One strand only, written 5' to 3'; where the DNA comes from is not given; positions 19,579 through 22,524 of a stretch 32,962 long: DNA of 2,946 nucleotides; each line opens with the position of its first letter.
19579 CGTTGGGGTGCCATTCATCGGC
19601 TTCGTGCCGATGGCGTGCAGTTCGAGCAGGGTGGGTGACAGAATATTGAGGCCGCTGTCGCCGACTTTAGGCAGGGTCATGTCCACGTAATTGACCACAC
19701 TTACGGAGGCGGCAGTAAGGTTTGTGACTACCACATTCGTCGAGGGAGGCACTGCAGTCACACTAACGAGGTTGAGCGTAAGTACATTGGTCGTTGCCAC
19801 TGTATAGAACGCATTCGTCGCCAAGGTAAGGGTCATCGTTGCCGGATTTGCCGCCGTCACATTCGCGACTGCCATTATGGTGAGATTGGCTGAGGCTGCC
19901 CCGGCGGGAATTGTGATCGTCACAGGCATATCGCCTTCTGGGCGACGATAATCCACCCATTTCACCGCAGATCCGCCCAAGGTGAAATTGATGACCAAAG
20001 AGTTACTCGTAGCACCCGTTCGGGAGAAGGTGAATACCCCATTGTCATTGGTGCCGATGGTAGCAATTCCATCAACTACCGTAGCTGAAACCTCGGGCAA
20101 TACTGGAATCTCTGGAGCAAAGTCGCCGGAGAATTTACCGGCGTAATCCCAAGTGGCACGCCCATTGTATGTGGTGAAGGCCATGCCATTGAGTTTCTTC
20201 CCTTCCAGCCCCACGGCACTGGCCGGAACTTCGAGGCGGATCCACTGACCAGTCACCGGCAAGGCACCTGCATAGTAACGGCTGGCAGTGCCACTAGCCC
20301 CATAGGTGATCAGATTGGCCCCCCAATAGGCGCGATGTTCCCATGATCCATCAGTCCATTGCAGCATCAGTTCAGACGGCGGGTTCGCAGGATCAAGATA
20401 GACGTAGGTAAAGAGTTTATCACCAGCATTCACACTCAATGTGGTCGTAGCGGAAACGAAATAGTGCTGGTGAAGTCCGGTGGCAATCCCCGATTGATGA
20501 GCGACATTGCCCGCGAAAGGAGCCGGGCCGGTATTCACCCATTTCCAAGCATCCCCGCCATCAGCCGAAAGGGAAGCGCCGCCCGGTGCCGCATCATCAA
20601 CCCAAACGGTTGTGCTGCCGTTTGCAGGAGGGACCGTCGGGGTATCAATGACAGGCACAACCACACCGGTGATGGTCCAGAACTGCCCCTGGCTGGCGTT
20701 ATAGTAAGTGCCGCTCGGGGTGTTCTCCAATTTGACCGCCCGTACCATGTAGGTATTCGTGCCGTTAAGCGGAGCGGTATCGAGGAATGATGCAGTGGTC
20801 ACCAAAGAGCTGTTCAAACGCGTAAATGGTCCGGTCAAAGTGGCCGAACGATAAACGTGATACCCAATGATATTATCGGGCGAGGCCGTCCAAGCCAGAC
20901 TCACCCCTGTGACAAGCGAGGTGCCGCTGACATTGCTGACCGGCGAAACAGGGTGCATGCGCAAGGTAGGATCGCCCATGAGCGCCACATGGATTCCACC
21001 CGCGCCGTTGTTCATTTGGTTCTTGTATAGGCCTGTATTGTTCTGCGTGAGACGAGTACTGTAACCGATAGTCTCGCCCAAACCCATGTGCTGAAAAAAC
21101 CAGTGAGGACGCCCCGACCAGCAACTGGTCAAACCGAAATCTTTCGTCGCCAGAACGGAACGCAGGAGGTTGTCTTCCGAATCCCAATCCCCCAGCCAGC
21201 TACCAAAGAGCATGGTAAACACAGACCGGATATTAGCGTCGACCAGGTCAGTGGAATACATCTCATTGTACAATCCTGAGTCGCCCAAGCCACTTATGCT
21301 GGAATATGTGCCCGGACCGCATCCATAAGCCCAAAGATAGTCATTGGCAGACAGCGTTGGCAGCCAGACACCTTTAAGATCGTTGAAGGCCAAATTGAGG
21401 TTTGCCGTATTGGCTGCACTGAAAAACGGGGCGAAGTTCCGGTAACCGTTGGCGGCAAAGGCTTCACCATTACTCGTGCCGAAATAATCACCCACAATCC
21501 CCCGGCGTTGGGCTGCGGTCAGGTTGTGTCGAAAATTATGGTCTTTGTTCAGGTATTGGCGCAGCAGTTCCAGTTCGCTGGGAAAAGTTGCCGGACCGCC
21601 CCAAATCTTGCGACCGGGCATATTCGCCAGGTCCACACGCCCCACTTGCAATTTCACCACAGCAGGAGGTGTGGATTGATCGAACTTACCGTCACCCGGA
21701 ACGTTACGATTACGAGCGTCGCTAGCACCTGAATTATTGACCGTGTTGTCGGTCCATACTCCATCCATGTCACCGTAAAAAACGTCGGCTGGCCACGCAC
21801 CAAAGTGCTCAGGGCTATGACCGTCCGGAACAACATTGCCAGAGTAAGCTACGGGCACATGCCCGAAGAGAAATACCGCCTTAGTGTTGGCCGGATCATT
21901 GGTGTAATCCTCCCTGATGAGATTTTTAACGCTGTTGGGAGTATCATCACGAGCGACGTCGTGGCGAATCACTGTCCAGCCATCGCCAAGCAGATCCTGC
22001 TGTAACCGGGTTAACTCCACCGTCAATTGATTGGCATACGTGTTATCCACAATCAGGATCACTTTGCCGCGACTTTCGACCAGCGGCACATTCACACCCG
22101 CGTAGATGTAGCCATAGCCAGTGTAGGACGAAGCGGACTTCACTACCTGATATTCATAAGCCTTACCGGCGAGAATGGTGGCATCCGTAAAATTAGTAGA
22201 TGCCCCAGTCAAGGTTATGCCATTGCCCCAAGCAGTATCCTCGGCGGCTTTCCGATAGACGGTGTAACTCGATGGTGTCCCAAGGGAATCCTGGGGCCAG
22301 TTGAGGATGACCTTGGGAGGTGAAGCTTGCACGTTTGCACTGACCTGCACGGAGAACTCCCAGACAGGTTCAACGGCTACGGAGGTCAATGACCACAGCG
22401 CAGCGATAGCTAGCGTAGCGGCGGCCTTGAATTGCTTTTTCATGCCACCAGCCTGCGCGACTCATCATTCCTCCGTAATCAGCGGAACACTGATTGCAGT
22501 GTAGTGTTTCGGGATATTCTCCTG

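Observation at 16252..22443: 2063-aa secreted mosaic protein joining a gingipain-like module to a GH9 module, set as its own transcription unit inside the export gene train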

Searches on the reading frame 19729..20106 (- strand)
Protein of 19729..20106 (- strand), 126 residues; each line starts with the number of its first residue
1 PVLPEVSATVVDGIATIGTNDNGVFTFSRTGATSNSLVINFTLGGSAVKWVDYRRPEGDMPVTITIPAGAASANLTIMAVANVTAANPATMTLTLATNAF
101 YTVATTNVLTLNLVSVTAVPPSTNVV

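Call 7: search_protein_families(library=pfam, proteins=[window:19729-20106:-], max_evalue=10)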
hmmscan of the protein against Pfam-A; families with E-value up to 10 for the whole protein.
window:19729-20106:- (126 aa): 0 families

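Call 51: search_solved_structures(query=A5, max_evalue=10, show_alignments=2)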
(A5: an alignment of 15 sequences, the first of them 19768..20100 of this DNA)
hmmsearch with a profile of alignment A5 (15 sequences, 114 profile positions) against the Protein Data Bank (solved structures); distinct sequences matched with E-value up to 10: 20.
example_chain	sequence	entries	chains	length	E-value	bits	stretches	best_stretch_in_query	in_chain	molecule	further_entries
3us9_A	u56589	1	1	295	8.3e-07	32.2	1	23-94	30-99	Sodium/calcium exchanger 1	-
2fws_A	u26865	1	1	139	1.7e-05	27.9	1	23-95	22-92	Sodium/calcium exchanger 1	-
2dpk_A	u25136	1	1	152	2.3e-05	27.5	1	23-95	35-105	Sodium/calcium exchanger 1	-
3gin_A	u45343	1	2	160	4e-05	26.8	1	23-94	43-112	Sodium/calcium exchanger 1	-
8sgi_A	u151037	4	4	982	0.00014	25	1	23-94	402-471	Sodium/calcium exchanger 1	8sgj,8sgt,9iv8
8jp0_A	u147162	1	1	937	0.00074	22.7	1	23-94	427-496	Sodium/calcium exchanger 1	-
3rb7_A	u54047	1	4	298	0.0014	21.8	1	23-113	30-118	Na/Ca exchange protein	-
3rb5_A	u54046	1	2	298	0.0014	21.8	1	23-113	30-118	Na/Ca exchange protein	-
3e9t_A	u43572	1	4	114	0.0021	21.2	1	21-113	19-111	Na/Ca exchange protein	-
3ead_A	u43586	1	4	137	0.0035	20.5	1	23-113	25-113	Na/Ca exchange protein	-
6vjb_A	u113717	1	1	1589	0.56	13.4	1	51-100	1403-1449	Putative cell envelope proteinase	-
31mr_B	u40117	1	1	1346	0.62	13.3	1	51-100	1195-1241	Cell envelope proteinase A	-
1u5h_A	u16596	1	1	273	0.69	13.1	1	36-78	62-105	citE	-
5xxz_A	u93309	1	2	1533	0.7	13.1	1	51-100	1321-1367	Chemokine protease C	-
5xya_A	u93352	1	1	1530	0.7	13.1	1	51-100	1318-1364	Chemokine protease C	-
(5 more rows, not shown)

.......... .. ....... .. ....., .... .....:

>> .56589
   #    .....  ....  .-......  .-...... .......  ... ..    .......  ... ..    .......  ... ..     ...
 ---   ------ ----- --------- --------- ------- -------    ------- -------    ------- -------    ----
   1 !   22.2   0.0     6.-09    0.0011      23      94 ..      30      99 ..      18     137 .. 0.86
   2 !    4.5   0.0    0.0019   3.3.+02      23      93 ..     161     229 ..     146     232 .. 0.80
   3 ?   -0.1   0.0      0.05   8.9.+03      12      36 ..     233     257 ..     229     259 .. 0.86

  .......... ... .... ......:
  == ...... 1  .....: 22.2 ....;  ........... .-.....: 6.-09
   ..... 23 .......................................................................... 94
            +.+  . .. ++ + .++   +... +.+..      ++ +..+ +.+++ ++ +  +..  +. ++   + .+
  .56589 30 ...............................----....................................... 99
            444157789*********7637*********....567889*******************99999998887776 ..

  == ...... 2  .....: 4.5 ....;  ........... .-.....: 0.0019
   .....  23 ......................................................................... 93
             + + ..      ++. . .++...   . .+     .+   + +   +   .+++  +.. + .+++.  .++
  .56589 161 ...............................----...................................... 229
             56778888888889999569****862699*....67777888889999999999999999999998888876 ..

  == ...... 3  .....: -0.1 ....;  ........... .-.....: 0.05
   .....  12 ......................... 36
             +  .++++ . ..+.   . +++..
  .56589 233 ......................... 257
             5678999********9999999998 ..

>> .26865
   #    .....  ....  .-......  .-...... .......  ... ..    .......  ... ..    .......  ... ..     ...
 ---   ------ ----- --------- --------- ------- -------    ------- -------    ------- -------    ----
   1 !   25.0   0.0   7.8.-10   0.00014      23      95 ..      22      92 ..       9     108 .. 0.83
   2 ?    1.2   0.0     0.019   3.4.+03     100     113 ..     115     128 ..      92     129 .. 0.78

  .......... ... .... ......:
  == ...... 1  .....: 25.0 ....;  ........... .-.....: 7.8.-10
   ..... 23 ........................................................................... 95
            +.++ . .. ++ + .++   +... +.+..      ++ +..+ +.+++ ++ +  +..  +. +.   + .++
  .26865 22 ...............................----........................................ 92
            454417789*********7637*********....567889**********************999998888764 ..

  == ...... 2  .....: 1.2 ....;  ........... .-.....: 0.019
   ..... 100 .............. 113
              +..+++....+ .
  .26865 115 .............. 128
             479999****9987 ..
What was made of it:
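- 19768..20100 (-): Calx-beta-like module 1 (aa 782-892); acidic Ca-binding motifs lost. Profile hit to NCX1 CBD1/2 at E 8e-7 (call 51).
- On Calx-beta domain: A profile of the repeat (15 sequences, including the three window copies) hits NCX1 CBD1/CBD2 at E 8.3e-7 to 4e-5 (call 51).
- Checked: Their profile hits the Calx-beta domains of NCX1 at E 8e-7 (call 51).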

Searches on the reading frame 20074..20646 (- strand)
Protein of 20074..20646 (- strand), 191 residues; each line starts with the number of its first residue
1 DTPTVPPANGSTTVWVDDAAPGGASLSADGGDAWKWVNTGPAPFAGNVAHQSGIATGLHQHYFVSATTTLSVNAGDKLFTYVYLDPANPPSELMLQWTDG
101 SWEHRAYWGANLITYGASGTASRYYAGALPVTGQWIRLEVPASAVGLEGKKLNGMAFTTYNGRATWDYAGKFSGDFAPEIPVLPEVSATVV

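Call 7: search_protein_families(library=pfam, proteins=[window:20074-20646:-], max_evalue=10)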
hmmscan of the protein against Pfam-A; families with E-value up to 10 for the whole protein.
window:20074-20646:- (191 aa): 0 families

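Call 50: search_solved_structures(query=A4, max_evalue=10, show_alignments=1)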
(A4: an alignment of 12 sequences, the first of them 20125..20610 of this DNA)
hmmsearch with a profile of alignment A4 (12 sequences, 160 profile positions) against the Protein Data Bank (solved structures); distinct sequences matched with E-value up to 10: 3.
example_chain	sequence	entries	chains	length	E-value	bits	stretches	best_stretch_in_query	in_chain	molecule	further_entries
1t66_H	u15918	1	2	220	0.11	15.6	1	16-102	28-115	immunoglobulin heavy chain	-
6ju0_H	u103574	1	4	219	0.57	13.3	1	11-98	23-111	Fab heavy chain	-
6v8i_AE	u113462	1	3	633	1.6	11.8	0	78-134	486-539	Tail-Associated Lysin, gp59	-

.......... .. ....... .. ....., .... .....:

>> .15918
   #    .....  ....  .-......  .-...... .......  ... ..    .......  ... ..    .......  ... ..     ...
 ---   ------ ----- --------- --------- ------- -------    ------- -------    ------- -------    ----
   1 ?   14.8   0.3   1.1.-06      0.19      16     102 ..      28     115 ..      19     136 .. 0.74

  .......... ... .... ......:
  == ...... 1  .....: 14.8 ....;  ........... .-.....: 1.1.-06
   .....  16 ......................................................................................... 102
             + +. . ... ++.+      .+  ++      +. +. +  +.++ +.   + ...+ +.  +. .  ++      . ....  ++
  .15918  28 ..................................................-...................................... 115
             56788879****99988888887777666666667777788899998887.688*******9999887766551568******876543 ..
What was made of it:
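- On Carbohydrate-binding module (for the W module): There is no Pfam or PDB sequence match (calls 7, 50).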

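Call 59: predict_structure(alignment_id=A4)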
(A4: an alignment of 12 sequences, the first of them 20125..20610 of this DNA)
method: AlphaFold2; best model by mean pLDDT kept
length: 162 residues; sequences in the alignment: 12
mean_pLDDT: 95.4   pTM: 0.90
mean pLDDT of the five models: 95.4, 87.8, 84.0, 83.1, 79.7
residues with pLDDT >= 90: 150; 70-90: 11; 50-70: 1; < 50: 0
segments of 3 or more residues with pLDDT < 50: none
pLDDT, mean of each block of 10 residues (from residue 1): 95 94 90 96 94 97 98 97 96 96 88 96 98 98 97 97 81
secondary structure, 60 per line:
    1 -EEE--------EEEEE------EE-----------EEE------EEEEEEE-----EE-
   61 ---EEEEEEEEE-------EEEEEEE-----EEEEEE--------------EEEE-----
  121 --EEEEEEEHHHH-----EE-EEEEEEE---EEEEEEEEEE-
elements in order: E2-4 E13-17 E37-39 E46-52 E64-72 E80-86 E92-97 E112-115 E123-129 H130-133 E142-148 E152-161
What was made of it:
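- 20125..20610 (-): W-rich module (aa 612-773): a CBM-like beta-jelly-roll. One copy here, 1-5 copies in homologues. Model pLDDT 95 (call 59).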

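Call 61: fold_search(model_id=the predicted structure, library=pdb)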
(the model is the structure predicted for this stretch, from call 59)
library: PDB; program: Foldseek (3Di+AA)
matches with E <= 10: 1428; with E <= 0.001: 43
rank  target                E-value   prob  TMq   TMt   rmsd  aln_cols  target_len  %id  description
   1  3gdb                  3.5e-06  1.00  0.55  0.17   4.7       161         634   12  Crystal structure of Spr0440 glycoside hydrolase domain, Endo-D from Streptococcus pneumoniae R6 (released 2009-03-17)
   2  2w91                  4.4e-06  1.00  0.56  0.17   3.9       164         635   12  Structure of a Streptococcus pneumoniae family 85 glycoside hydrolase, Endo-D. (released 2009-01-27)
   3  3fha_A                8.0e-06  1.00  0.52  0.17   4.9       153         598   16  Structure of endo-beta-N-acetylglucosaminidase A (released 2009-04-28)
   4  3fha_D                9.0e-06  1.00  0.52  0.17   4.8       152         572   16  Structure of endo-beta-N-acetylglucosaminidase A (released 2009-04-28)
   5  3fha_C                1.6e-05  1.00  0.50  0.17   5.0       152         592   14  Structure of endo-beta-N-acetylglucosaminidase A (released 2009-04-28)
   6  3fhq_F                1.7e-05  1.00  0.51  0.17   4.8       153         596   16  Structure of endo-beta-N-acetylglucosaminidase A (released 2009-05-05)
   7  3fhq_B                1.8e-05  1.00  0.54  0.17   4.4       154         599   16  Structure of endo-beta-N-acetylglucosaminidase A (released 2009-05-05)
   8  2vtf_A                2.3e-05  1.00  0.52  0.16   4.9       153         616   16  X-ray crystal structure of the Endo-beta-N-acetylglucosaminidase from Arthrobacter protophormiae E173Q mutant reveals  (released 2009-03-31)
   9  2vtf_B                2.3e-05  1.00  0.52  0.17   5.0       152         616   15  X-ray crystal structure of the Endo-beta-N-acetylglucosaminidase from Arthrobacter protophormiae E173Q mutant reveals  (released 2009-03-31)
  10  3fhq_A                3.2e-05  1.00  0.51  0.17   4.8       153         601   15  Structure of endo-beta-N-acetylglucosaminidase A (released 2009-05-05)
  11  2c26                  4.0e-05  1.00  0.55  0.39   5.1       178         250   11  Structural basis for the promiscuous specificity of the carbohydrate- binding modules from the beta-sandwich super famil (released 2005-10-18)
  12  3fhq_D                4.7e-05  1.00  0.45  0.15   6.5       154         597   17  Structure of endo-beta-N-acetylglucosaminidase A (released 2009-05-05)
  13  3m1h_A                5.6e-05  1.00  0.52  0.49   6.1       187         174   17  Crystal Structure Analysis of the K3 Cleaved Adhesin Domain of Lys-gingipain (Kgp) from Porphyromonas gingivalis w83 (released 2011-03-23)
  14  2xon_L                6.9e-05  1.00  0.53  0.58   4.2       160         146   13  Structure of TmCBM61 in complex with beta-1,4-galactotriose at 1.4 A resolution (released 2010-09-08)
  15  3m1h_B                9.1e-05  1.00  0.50  0.47   7.2       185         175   17  Crystal Structure Analysis of the K3 Cleaved Adhesin Domain of Lys-gingipain (Kgp) from Porphyromonas gingivalis w83 (released 2011-03-23)
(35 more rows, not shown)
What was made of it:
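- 20125..20610 (-): Foldseek hits to GH85 accessory domains, CBM61/11/22/8 and Kgp K1-K3 adhesin domains, E 1e-6 to 1e-3, TM about 0.5 (call 61).
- Closest known: Gingipains RgpB and Kgp. Same: The catalytic-fold module is followed by an Ig/FN3-like domain and then a beta-jelly-roll that resembles the Kgp K1-K3 cleaved-adhesin domains (call 61).
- Checked: It resembles CBMs, the accessory domains of GH85 enzymes and the Kgp cleaved-adhesin domains (calls 59, 61).
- The W module has a CBM-like fold (call 61). The CBM-like module and the multidomain build are typical of such enzymes (call 61).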

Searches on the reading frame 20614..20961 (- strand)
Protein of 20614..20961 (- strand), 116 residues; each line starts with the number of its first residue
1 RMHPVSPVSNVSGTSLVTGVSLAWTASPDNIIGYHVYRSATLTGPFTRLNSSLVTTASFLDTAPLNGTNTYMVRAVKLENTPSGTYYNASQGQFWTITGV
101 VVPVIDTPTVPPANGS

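Call 7: search_protein_families(library=pfam, proteins=[window:20614-20961:-], max_evalue=10)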
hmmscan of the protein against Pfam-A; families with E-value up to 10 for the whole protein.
window:20614-20961:- (116 aa): 1 family
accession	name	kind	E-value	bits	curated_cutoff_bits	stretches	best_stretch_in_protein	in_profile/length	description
PF18370.7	RGI_lyase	-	0.14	13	27.8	1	19-78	18-73/86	Rhamnogalacturonan I lyases beta-sheet domain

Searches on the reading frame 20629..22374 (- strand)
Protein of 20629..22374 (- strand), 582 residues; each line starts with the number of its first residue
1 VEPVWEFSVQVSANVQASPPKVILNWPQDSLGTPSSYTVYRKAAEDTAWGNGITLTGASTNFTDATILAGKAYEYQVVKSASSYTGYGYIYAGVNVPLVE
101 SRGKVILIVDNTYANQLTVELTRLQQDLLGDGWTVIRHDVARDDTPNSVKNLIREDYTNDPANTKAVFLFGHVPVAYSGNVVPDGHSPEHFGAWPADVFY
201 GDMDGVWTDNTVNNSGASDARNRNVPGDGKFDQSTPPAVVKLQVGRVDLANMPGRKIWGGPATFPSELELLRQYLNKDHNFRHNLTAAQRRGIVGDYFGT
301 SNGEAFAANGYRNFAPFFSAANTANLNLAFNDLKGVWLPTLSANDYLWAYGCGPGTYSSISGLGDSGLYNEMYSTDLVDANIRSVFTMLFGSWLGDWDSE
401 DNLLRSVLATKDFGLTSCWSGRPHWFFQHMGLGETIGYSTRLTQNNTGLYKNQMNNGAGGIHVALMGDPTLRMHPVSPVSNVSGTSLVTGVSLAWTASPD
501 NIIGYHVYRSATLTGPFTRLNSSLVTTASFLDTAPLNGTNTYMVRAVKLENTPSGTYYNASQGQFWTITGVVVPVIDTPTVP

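Call 37: predict_structure(alignment_id=A2)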
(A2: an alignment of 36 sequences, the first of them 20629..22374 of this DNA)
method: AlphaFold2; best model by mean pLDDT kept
length: 582 residues; sequences in the alignment: 36
mean_pLDDT: 83.2   pTM: 0.88
mean pLDDT of the five models: 83.2, 76.5, 72.8, 72.0, 70.9
residues with pLDDT >= 90: 303; 70-90: 151; 50-70: 94; < 50: 34
segments of 3 or more residues with pLDDT < 50: 301-305, 454-460, 572-582
pLDDT, mean of each block of 10 residues (from residue 1): 68 94 93 93 88 96 96 93 86 94 96 97 96 96 90 97 96 73 53 69 77 64 61 68 91 55 76 96 90 79 47 80 87 90 94 79 88 88 90 57 85 86 71 91 73 48 78 95 92 97 97 89 96 91 97 95 90 39 34
secondary structure, 60 per line:
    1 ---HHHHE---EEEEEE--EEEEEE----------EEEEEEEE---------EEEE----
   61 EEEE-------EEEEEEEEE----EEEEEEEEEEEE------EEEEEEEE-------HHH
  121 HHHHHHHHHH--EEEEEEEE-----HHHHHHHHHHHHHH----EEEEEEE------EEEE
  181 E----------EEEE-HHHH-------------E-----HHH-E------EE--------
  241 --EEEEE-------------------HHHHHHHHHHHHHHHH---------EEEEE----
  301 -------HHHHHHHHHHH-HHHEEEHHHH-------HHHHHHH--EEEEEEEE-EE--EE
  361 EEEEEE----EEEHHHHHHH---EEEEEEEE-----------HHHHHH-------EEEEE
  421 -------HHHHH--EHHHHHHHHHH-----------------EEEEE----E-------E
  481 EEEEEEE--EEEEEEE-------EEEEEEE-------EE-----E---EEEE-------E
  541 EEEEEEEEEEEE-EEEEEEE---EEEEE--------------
elements in order: H4-7 E12-17 E20-25 E36-43 E53-56 E61-64 E72-80 E85-96 E103-110 H118-130 E133-140 H146-159 E164-170 E177-181 E192-195 H197-200 E243-247 H267-282 E292-296 H308-318 E323-325 H326-329 H337-343 E346-353 E359-366 E371-373 H374-380 E384-391 H403-408 E416-420 H428-432 H436-445 E463-467 E480-487 E490-496 E504-510 E529-532 E540-552 E554-560 E564-568
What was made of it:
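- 22090..22371 (-): FN3 domain a (aa 25-118). All-beta in the model (call 37).
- Checked: An AlphaFold2 model of aa 24-605 (pLDDT 83, pTM 0.88, call 37) has RgpB gingipain as its best PDB match (1cvr, E 3.6e-11, prob 1.0).
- The invariant Asp and His residues lie mostly in low-confidence loops and could simply bind Ca2+ (call 37).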

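Call 39: fold_search(model_id=the predicted structure, library=pdb)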
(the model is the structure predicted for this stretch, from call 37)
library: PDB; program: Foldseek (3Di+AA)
matches with E <= 10: 1632; with E <= 0.001: 153
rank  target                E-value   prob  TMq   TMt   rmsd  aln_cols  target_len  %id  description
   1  1cvr                  3.6e-11  1.00  0.44  0.57   7.4       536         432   11  Crystal structure of the Arg specific cysteine proteinase gingipain R (RGPB) (released 2000-03-01)
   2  4ief_D                3.3e-10  1.00  0.44  0.57   7.4       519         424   11  Complex of Porphyromonas gingivalis RgpB pro- and mature domains (released 2013-04-10)
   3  4ief_B                2.5e-09  1.00  0.44  0.56   7.6       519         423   10  Complex of Porphyromonas gingivalis RgpB pro- and mature domains (released 2013-04-10)
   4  5lkn_MODEL_1_A        3.8e-05  1.00  0.14  0.69   2.5        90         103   14  NMR solution structure of human FNIII domain 2 of NCAM (released 2016-09-14)
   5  9npe_F                5.4e-05  0.72  0.17  0.14  22.5       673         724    9  Crystal structure of the inactive conformation of a glycoside hydrolase (CapGH2b) from the GH2 family in the space gro (released 2025-11-12)
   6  4u3h                  6.8e-05  1.00  0.13  0.65   2.3        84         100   23  Crystal structure of FN3con (released 2015-02-11)
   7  3b83_C                7.2e-05  1.00  0.12  0.59   3.5        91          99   16  Computer-Based Redesign of a beta Sandwich Protein Suggests that Extensive Negative Design Is Not Required for De Novo (released 2008-11-04)
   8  4wtw_A                8.1e-05  1.00  0.11  0.56   5.6        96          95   18  Crystal structure of the third FnIII domain of integrin beta4 (released 2015-02-11)
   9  6xfi                  8.1e-05  0.93  0.14  0.16  16.1       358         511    8  Crystal Structures of beta-1,4-N-Acetylglucosaminyltransferase 2 (POMGNT2): Structural Basis for Inherited Muscular Dyst (released 2021-04-21)
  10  8gzw_F                8.5e-05  1.00  0.14  0.80   2.5        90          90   18  Klebsiella pneumoniae FtsZ complexed with monobody (P21) (released 2023-07-19)
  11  4r83_B                8.5e-05  0.38  0.12  0.13  25.2       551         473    8  Crystal structure of Sialyltransferase from Photobacterium damsela (released 2014-12-03)
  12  6cpg_B                9.6e-05  1.00  0.13  0.69   3.2        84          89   18  Structure of dephosphorylated Aurora A (122-403) in complex with inhibiting monobody and AT9283 in an inactive conform (released 2018-06-27)
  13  4wtw_B                1.0e-04  1.00  0.13  0.67   3.5        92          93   15  Crystal structure of the third FnIII domain of integrin beta4 (released 2015-02-11)
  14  3b83_D                1.0e-04  1.00  0.12  0.64   3.7        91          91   15  Computer-Based Redesign of a beta Sandwich Protein Suggests that Extensive Negative Design Is Not Required for De Novo (released 2008-11-04)
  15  8iu8                  1.0e-04  0.41  0.14  0.15  25.7       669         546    8  Crystal structure of GH66 endodextranase from Flavobacterium johnsoniae (released 2023-06-14)
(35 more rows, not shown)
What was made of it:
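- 22090..22371 (-): FN3 structures match at prob 1.0 (call 39).
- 20950..22083 (-): Gingipain (C25)-fold module, aa 121-498. It lacks the canonical dyad: C375 sits at the inferred His position and the invariant S415 at the inferred Cys position. Foldseek to RgpB 1cvr E 3.6e-11 (call 39).
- On Peptidase family C25 (gingipains): The Foldseek top hits are RgpB 1cvr and 4ief, E 3.6e-11, prob 1.0, TM (target) 0.57 (call 39), on a model with pLDDT 83 (call 37).
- On Fibronectin type III: Many FN3 structures match at prob 1.0, TM (target) 0.6-0.8 (call 39).
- Closest known: Gingipains RgpB and Kgp. Same: The fold of the ~380-aa module is the same (Foldseek to 1cvr and 4ief, E 1e-9 to 1e-11, call 39).
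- Checked: FN3 domains fill the rest of the hit list (call 39).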
